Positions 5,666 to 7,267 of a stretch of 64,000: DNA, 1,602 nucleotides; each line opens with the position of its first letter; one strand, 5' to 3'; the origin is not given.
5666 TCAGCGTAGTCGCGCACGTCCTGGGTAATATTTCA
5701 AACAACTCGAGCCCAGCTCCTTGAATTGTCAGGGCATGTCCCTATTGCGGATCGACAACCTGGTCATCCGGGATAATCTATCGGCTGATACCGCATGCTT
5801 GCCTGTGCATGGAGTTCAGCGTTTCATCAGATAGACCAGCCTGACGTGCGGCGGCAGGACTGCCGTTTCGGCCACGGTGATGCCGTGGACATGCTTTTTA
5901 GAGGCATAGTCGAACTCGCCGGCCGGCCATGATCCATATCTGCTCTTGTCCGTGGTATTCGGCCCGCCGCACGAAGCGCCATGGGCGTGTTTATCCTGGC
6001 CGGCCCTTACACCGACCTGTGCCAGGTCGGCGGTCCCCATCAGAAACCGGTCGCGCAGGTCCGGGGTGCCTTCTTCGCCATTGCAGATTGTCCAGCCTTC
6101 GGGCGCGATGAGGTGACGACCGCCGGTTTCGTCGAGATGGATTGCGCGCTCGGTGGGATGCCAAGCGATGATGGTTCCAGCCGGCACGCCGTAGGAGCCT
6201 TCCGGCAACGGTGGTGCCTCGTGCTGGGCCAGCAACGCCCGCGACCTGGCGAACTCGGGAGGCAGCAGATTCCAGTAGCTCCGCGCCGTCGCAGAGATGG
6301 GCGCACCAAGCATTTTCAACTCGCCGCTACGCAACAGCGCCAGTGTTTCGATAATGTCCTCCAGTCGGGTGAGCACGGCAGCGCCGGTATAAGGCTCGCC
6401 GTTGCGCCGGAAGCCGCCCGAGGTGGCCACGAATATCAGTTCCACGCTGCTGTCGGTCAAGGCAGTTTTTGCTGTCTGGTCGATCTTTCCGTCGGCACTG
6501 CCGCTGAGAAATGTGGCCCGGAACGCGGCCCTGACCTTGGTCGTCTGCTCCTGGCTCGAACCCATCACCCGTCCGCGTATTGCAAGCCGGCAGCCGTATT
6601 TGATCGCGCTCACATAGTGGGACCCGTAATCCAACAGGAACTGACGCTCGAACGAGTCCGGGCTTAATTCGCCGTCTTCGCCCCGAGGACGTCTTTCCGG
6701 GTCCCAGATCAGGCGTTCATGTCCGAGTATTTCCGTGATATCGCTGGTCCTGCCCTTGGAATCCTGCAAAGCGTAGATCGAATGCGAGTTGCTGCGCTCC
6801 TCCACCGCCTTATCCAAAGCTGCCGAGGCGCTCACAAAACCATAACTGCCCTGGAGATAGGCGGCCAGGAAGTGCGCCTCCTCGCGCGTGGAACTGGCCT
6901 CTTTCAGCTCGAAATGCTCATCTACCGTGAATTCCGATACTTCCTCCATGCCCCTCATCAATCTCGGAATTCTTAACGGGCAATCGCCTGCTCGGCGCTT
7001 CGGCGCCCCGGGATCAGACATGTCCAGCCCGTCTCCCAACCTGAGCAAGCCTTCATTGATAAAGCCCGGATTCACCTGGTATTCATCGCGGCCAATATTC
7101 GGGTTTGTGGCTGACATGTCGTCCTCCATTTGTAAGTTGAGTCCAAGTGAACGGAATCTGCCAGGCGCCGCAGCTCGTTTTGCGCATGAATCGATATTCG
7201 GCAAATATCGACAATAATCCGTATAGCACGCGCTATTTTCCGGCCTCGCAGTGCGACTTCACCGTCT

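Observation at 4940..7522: Three copies of the thiC 3' end delimit two single-gene cassettes: an apparent integration hotspot at the end of thiC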

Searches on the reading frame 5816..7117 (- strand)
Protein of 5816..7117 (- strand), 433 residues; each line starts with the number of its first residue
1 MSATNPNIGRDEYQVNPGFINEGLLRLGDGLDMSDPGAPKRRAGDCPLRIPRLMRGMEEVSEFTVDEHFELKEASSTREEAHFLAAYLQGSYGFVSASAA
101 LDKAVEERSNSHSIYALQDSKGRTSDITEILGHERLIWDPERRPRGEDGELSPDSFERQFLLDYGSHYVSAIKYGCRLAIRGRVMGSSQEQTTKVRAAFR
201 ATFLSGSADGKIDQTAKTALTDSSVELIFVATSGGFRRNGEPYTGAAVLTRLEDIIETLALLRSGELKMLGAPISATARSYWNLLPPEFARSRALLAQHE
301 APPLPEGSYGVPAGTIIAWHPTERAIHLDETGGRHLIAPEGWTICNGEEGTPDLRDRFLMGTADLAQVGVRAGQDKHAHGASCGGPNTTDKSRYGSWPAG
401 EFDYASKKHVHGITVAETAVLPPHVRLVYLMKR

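Call 5: search_protein_families(library=pfam, proteins=[window:5816-7117:-], max_evalue=0.01)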
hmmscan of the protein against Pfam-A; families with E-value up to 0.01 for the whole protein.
window:5816-7117:- (433 aa): 0 families

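Call 22: search_protein_families(library=ncbifam, proteins=[window:5816-7117:-], max_evalue=1)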
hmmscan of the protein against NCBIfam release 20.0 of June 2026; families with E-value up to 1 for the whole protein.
window:5816-7117:- (433 aa): 0 families

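Call 23: search_protein_families(library=padloc, proteins=[window:5816-7117:-], max_evalue=1)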
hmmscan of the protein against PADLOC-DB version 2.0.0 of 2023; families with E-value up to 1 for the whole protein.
window:5816-7117:- (433 aa): 0 families

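Call 24: find_homologous_proteins(query=window:5816-7117:-)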
Query window:5816-7117:- (433 aa): 32 proteins with E <= 0.001 among 8000 candidates.
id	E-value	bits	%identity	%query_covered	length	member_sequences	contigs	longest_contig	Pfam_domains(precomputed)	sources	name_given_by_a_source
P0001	1.1e-291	985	100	100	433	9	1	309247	-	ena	-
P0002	2.2e-246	836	85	100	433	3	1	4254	-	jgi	-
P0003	3.7e-165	568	61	100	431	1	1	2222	-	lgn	-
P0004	6.1e-140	485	52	99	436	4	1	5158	-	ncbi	-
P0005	6.9e-140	485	54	99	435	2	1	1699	-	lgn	-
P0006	1.7e-134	467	51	100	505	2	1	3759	-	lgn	-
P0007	6.0e-133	462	52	99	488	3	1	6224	-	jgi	-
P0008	2.8e-131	457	51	99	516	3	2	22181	-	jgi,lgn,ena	-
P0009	5.6e-131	456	51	99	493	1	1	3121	-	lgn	-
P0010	8.1e-130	452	49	99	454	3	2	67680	-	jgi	jgi:hypothetical protein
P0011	3.0e-129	450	48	99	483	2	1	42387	-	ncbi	-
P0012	1.5e-128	448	49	99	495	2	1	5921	-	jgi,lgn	-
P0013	3.3e-128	447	47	99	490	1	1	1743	-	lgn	-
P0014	2.3e-126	441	48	99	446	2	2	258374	-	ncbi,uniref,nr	ncbi:hypothetical protein EHS89_14640 [Amphritea balenae]|uniref:MACPF domain-containing protein n=2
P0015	5.3e-126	439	49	99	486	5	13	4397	-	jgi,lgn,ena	jgi:hypothetical protein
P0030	5.6e-41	159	30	94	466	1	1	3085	PF01823.25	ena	-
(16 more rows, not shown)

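Call 25: find_encoding_contigs(protein=P0002, flank=5000, max_places=3)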
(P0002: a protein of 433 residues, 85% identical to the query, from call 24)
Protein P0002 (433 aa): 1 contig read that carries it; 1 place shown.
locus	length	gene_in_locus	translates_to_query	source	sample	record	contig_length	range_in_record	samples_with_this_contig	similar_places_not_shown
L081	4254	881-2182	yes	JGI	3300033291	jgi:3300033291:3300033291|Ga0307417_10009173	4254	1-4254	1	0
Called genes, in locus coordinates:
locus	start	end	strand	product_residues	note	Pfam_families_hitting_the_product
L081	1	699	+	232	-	?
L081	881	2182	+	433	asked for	-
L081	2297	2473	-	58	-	-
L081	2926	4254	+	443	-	?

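Call 26: find_encoding_contigs(protein=P0004, flank=5000, max_places=3)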
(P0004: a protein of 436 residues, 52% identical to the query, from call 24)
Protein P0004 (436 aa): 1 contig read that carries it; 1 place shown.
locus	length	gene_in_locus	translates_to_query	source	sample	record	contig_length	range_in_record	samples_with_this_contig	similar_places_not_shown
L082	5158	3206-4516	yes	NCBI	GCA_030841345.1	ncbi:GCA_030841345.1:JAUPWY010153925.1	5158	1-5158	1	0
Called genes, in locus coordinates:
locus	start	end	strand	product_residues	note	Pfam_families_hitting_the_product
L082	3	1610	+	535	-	?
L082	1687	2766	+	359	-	-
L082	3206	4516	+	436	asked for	-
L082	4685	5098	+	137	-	PF19649:DUF6152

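Call 27: find_encoding_contigs(protein=P0010, flank=8000, max_places=3)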
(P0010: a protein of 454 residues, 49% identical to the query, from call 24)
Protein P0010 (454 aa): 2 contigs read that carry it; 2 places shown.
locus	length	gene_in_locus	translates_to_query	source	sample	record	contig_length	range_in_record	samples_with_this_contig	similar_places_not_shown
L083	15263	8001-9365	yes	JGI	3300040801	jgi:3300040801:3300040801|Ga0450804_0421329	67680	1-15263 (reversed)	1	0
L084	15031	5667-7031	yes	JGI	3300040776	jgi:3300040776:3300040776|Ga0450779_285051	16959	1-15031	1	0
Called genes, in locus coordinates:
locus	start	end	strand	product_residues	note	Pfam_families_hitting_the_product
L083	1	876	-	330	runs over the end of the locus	PF02562:PhoH, PF13245:AAA_19, PF13604:AAA_30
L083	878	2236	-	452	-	PF00919:UPF0004, PF04055:Radical_SAM, PF01938:TRAM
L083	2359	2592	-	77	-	-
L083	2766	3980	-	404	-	PF02353:CMAS, PF13489:Methyltransf_23, PF13847:Methyltransf_31, PF08241:Methyltransf_11, PF08242:Methyltransf_12, PF13649:Methyltransf_25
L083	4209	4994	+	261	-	PF08443:RimK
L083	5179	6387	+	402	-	-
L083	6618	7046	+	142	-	PF02152:FolB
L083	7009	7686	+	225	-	PF01227:GTP_cyclohydroI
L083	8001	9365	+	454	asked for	-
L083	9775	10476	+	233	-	PF14237:GYF_2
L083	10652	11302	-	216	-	PF00578:AhpC-TSA, PF08534:Redoxin, PF10417:1-cysPrx_C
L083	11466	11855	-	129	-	PF02579:Nitro_FeMo-Co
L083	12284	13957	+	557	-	PF14522:Cytochrome_C7 (faint), PF13435:Cytochrome_C554 (faint), PF11783:Cytochrome_cB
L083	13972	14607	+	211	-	PF01292:Ni_hydr_CYTB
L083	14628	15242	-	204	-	PF00141:peroxidase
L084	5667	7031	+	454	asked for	-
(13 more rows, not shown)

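Call 30: search_protein_families(library=pfam, proteins=[L081:1-699:+, L081:2926-4254:+, L081:2297-2473:-, L082:3-1610:+, L082:1687-2766:+], max_evalue=0.01)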
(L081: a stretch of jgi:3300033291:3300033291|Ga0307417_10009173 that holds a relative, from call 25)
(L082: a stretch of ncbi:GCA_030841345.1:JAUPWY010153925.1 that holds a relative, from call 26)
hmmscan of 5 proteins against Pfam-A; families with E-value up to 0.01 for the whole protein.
L081:1-699:+ (232 aa): 1 family
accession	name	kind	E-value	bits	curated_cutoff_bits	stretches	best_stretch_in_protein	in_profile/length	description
PF04055.27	Radical_SAM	-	1.9e-11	44.9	29.5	1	26-123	66-163/166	Radical SAM superfamily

L081:2926-4254:+ (443 aa): 1 family
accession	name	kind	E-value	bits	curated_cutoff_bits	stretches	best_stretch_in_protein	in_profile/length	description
PF02696.19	SelO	-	2.4e-111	373.2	22.8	1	5-440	4-433/466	Protein adenylyltransferase SelO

L081:2297-2473:- (58 aa): 0 families

L082:3-1610:+ (535 aa): 3 families
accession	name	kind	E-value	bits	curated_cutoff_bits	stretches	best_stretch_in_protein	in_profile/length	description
PF00072.30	Response_reg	-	4.9e-47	159.1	30.2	2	382-495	1-110/111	Response regulator receiver domain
PF02518.31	HATPase_c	-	5.8e-29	101.2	26.4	1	98-212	1-105/111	Histidine kinase-, DNA gyrase B-, and HSP90-like ATPase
PF00512.31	HisKA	-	5.4e-10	39.6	26.9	1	1-50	16-65/66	His Kinase A (phospho-acceptor) domain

L082:1687-2766:+ (359 aa): 0 families

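Call 47: search_protein_families(library=phrogs, proteins=[window:5816-7117:-], max_evalue=0.001)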
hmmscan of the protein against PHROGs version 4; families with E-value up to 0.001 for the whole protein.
window:5816-7117:- (433 aa): 3 families
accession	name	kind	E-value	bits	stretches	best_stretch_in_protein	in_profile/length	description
phrog_8469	-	tail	1.5e-07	32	1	316-381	130-187/303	tail fiber protein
phrog_5795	-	tail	0.00011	21.6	1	338-382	407-455/968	tail protein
phrog_1800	-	tail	0.00013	22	1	310-364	389-441/545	tail collar fiber protein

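Call 86: search_protein_families(library=pfam, alignment_id=A3, max_evalue=0.01)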
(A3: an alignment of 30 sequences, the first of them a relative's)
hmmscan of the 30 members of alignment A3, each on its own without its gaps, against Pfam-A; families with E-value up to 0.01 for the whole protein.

A. member 1, P0001 (433 aa): 0 families

B. families by the number of members that match (of 30 scanned): 2 families
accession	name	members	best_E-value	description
PF01823.24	MACPF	6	2.4e-07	MAC/Perforin domain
PF01289.24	Thiol_cytolysin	3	0.0008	Thiol-activated cytolysin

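Call 88: search_solved_structures(query=A3, max_evalue=1)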
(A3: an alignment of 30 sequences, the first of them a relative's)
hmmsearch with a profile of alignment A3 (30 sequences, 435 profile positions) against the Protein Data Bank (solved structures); distinct sequences matched with E-value up to 1: 12.
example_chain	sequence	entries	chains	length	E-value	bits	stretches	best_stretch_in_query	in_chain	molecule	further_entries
9qgo_A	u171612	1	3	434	7.8e-13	50.9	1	342-398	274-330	Tail fiber protein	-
6ov6_A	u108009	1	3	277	4.5e-09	38.5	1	342-385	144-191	C24 PROTEIN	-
9nxk_A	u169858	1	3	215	0.0064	18.2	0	342-387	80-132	Tail fibers protein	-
5oup_A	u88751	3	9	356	0.013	17.2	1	141-258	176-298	Perforin-like protein 1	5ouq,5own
8g32_A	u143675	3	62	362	0.02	16.5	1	174-240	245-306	Thiol-activated cytolysin family protein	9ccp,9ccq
3nsj_A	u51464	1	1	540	0.051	15.2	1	144-196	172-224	Perforin-1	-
7pag_A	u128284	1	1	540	0.082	14.5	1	144-196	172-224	Perforin-1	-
8on5_A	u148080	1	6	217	0.088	14.5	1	342-360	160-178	Adenoviral fiber protein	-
5j69_A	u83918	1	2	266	0.2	13.3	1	157-185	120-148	Astrotactin-2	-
5j67_A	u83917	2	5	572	0.5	12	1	157-185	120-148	Astrotactin-2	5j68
8b6v_A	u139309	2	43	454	0.56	11.8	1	146-224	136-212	Mpf2Ba1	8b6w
8b6u_A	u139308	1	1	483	0.58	11.8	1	146-224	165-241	Mpf2Ba1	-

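Call 94: search_dna_similar(query=window:5816-7117:-, collection=phages, mode=protein, max_evalue=0.001, max_rows=10)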
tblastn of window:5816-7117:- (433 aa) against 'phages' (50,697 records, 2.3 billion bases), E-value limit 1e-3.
Records with a match: 14; places in all: 16; records where one place covers at least 80% of the query: 0.
Best place of each record, by identity: <60% 14.
By first word of the organism name: Synechococcus 5; Prochlorococcus 4; Pseudomonas 3; Caudoviricetes 1; Methylophilales 1.
By host as written in the record: Synechococcus sp. WH7803 2; Synechococcus sp. WH8109 2; Pseudomonas syringae USA0011 2; Prochlorococcus sp. NATL1A 2; Synechococcus sp. WH8102 1; Methanosarcinales 1; Methylophilales bacterium H5P1 1; Pseudomonas syringae P3.01.09C09 1; and 2 more.
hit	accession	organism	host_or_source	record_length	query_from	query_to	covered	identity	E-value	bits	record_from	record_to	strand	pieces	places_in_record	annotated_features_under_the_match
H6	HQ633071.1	Synechococcus phage S-SKS1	Synechococcus sp. WH7803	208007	311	432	28%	25.4%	1e-5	54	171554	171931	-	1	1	hypothetical protein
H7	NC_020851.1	Synechococcus phage S-SKS1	Synechococcus sp. WH7803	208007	311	432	28%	25.4%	1e-5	54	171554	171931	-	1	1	tail collar fiber protein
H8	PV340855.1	Synechococcus phage Sf-FR1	Synechococcus sp. WH8102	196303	312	413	24%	29.9%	2e-6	56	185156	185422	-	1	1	tail collar domain-containing protein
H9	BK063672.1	Caudoviricetes sp. vir515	Methanosarcinales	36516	296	374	18%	36.7%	3e-4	49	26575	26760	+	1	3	tail protein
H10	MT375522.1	Methylophilales phage Venkman EXVC282S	Methylophilales bacterium H5P1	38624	292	361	16%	37.1%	1e-5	54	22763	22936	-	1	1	tail collar protein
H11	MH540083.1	Synechococcus T7-like phage S-TIP37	Synechococcus sp. WH8109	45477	306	374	16%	37.7%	9e-5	51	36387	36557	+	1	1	hypothetical protein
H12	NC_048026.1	Synechococcus T7-like phage S-TIP37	Synechococcus sp. WH8109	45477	306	374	16%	37.7%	9e-5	51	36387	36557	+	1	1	hypothetical protein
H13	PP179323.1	Pseudomonas phage Lyrsu01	Pseudomonas syringae USA0011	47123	338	381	10%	47.7%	5e-4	49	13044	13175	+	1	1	putative tail fiber protein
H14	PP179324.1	Pseudomonas phage Lyrsu02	Pseudomonas syringae USA0011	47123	338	381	10%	47.7%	5e-4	49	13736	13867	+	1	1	putative tail fiber protein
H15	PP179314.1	Pseudomonas phage Lyrsu03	Pseudomonas syringae P3.01.09C09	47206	338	381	10%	47.7%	5e-4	49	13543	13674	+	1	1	putative tail fiber protein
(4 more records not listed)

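Call 97: predict_structure(alignment_id=A3)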
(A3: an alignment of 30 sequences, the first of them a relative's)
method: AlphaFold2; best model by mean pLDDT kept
length: 433 residues; sequences in the alignment: 30
mean_pLDDT: 82.4   pTM: 0.62
mean pLDDT of the five models: 82.4, 80.9, 80.0, 78.6, 77.7
residues with pLDDT >= 90: 99; 70-90: 284; 50-70: 33; < 50: 17
segments of 3 or more residues with pLDDT < 50: 1-3, 55-57, 302-309
pLDDT, mean of each block of 10 residues (from residue 1): 68 87 81 90 82 58 78 85 89 86 88 90 87 86 91 91 93 91 83 88 66 83 89 87 83 89 89 91 91 80 46 83 83 85 87 82 83 75 78 67 78 75 84 87
secondary structure, 60 per line:
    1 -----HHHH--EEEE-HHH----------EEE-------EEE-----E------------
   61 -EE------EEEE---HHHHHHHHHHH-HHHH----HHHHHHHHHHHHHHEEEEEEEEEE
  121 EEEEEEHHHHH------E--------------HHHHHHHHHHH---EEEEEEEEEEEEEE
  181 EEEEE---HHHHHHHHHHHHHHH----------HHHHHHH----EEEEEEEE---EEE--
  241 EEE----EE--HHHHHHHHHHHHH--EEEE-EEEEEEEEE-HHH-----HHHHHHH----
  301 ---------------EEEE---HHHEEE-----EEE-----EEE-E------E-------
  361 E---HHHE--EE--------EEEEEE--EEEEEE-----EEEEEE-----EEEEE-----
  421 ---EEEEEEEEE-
elements in order: H6-9 E12-15 E30-32 E40-42 E70-73 H77-87 H89-92 H97-110 E111-126 H127-131 H153-163 E167-185 H189-203 H214-220 E225-232 E236-238 E241-243 H252-264 E267-270 E272-280 H290-296 E316-319 E326-328 E334-336 E342-344 E381-386 E389-394 E400-405 E411-415 E424-432

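Call 100: fold_search(model_id=the predicted structure, library=pdb)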
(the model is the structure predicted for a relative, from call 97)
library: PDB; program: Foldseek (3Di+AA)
matches with E <= 10: 198; with E <= 0.001: 26
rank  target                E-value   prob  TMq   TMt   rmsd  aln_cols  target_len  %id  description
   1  5own_B                7.2e-06  1.00  0.30  0.41  10.6       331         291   13  Structure of TgPLP1 MACPF domain (released 2018-04-11)
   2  5own_A                2.8e-05  1.00  0.28  0.37  11.7       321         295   13  Structure of TgPLP1 MACPF domain (released 2018-04-11)
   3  1s3r_A                3.5e-05  1.00  0.30  0.28   8.7       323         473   14  Crystal structure of the human-specific toxin intermedilysin (released 2005-01-25)
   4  3hvn                  3.9e-05  1.00  0.28  0.27   9.5       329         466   14  Crystal structure of cytotoxin protein suilysin from Streptococcus suis (released 2010-03-02)
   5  5oup                  5.2e-05  1.00  0.28  0.40  10.7       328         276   12  Structure of TgPLP1 MACPF domain (released 2018-04-11)
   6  4wvm_B                5.5e-05  1.00  0.31  0.23  10.5       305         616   12  Stonustoxin structure (released 2015-12-02)
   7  6jmp                  5.5e-05  1.00  0.25  0.24   7.6       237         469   18  Crystal Structure of a Non-hemolytic Pneumolysin from Streptococcus pneumoniae strain ST306 (released 2020-09-09)
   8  1m3i_A                9.5e-05  1.00  0.33  0.31   8.5       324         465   13  Perfringolysin O, new crystal form (released 2004-02-03)
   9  4oej                  1.3e-04  1.00  0.28  0.27  10.8       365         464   13  Structure of membrane binding protein pleurotolysin B from Pleurotus ostreatus (released 2015-02-18)
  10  2rd7_A                1.4e-04  1.00  0.28  0.34  14.3       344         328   11  Human Complement Membrane Attack Proteins Share a Common Fold with Bacterial Cytolysins (released 2008-05-27)
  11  8b6u                  1.4e-04  1.00  0.30  0.28  14.4       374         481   15  Mpf2Ba1 monomer (released 2023-05-31)
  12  4ov8                  1.5e-04  1.00  0.29  0.27  10.9       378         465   13  Crystal Structure of the TMH1-lock mutant of the mature form of pleurotolysin B (released 2015-02-18)
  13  3ojy_B                1.6e-04  1.00  0.36  0.32   9.1       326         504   13  Crystal Structure of Human Complement Component C8 (released 2011-04-13)
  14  8b6v_A                1.6e-04  1.00  0.32  0.31  22.9       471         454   14  Mp2Ba1 pre-pore (released 2023-05-31)
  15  3nsj                  1.7e-04  1.00  0.33  0.28  25.8       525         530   11  The X-ray crystal structure of lymphocyte perforin (released 2010-11-03)
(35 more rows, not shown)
